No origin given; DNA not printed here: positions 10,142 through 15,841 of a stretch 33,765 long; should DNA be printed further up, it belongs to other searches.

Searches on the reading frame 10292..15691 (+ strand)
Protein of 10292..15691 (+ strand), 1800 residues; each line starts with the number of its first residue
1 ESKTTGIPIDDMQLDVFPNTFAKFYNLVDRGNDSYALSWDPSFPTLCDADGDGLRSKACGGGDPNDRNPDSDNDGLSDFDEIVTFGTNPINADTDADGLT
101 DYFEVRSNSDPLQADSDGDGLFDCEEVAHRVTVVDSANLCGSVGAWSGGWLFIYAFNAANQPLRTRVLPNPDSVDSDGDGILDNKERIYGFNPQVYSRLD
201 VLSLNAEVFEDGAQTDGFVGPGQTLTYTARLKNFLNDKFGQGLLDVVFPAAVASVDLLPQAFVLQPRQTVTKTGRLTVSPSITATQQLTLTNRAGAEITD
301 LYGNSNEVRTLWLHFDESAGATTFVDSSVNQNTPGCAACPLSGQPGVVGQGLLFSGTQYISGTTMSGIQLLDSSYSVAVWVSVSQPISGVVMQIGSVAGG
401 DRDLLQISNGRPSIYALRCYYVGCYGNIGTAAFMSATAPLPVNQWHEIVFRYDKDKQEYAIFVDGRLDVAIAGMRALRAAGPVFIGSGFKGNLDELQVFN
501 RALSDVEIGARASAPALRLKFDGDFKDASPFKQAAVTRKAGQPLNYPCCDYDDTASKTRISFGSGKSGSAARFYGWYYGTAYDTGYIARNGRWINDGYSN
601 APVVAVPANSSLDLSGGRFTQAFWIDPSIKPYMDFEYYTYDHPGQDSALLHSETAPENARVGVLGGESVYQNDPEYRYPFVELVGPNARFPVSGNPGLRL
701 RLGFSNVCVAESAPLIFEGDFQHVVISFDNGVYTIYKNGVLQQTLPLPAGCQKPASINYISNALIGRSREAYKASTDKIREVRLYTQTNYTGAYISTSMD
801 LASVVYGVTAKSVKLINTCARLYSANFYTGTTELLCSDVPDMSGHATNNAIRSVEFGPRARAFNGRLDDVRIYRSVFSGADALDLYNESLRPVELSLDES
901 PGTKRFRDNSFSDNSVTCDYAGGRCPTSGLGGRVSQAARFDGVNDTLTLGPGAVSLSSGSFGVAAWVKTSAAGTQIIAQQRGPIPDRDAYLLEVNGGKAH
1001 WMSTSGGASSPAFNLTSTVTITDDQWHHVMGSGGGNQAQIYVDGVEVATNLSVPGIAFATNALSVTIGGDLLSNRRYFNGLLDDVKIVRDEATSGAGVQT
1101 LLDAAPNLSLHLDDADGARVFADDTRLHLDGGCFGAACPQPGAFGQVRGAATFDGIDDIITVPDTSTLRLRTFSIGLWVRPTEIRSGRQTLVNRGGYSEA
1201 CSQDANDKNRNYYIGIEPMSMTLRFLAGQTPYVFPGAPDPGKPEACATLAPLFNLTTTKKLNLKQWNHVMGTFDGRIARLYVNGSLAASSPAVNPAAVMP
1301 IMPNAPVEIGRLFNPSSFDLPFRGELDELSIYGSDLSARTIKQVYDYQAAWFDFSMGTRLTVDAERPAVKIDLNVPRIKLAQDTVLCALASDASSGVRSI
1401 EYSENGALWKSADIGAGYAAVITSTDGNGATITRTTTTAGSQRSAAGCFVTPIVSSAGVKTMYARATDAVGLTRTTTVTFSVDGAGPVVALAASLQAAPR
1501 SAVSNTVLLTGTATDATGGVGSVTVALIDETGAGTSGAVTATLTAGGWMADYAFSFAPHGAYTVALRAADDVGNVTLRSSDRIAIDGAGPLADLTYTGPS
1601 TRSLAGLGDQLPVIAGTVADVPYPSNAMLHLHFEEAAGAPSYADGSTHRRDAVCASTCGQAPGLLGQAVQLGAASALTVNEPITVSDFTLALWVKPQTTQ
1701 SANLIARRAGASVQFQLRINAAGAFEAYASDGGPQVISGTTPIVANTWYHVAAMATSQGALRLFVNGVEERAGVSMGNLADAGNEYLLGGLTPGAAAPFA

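Call 4: search_protein_families(library=pfam, proteins=[window:10292-15691:+], max_evalue=0.01)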
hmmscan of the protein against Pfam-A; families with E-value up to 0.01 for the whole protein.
window:10292-15691:+ (1800 aa): 5 families
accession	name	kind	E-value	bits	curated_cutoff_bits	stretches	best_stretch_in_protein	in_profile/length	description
PF13385.13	Laminin_G_3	-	2e-90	301.1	27.6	5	941-1091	1-144/151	Concanavalin A-like lectin/glucanases superfamily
PF18884.5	TSP3_bac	-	1.3e-14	54.1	25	2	70-92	1-22/22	Bacterial TSP3 repeat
PF02210.31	Laminin_G_2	-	3.6e-13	50.5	22.9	1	989-1087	20-123/126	Laminin G domain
PF00054.30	Laminin_G_1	-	0.00018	22.2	24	0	982-1052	14-81/131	Laminin G domain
PF02973.23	Sialidase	-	0.00079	19.4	26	0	488-511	161-184/189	Sialidase, N-terminal domain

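Call 16: search_protein_families(library=ncbifam, proteins=[window:10292-15691:+], max_evalue=0.1)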
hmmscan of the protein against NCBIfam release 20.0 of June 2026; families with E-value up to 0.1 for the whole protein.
window:10292-15691:+ (1800 aa): 4 families
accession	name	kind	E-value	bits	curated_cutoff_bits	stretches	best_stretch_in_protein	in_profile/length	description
NF052521.1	TafC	equivalog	4.1e-24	85.4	410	2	1152-1347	196-362/373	TafC family fimbrial protein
NF033765.2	gliding_CglD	equivalog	4.3e-10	38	400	1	58-186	167-299/1124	adventurous gliding motility lipoprotein CglD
NF047639.1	throspo3_MtsD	equivalog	1.3e-07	30.1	800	1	65-195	387-502/651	cell-cell cohesion protein MtsD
NF047446.1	barrel_OmpL47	domain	6.8e-06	26.4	40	0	1388-1411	9-32/68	OmpL47-type beta-barrel domain-containing protein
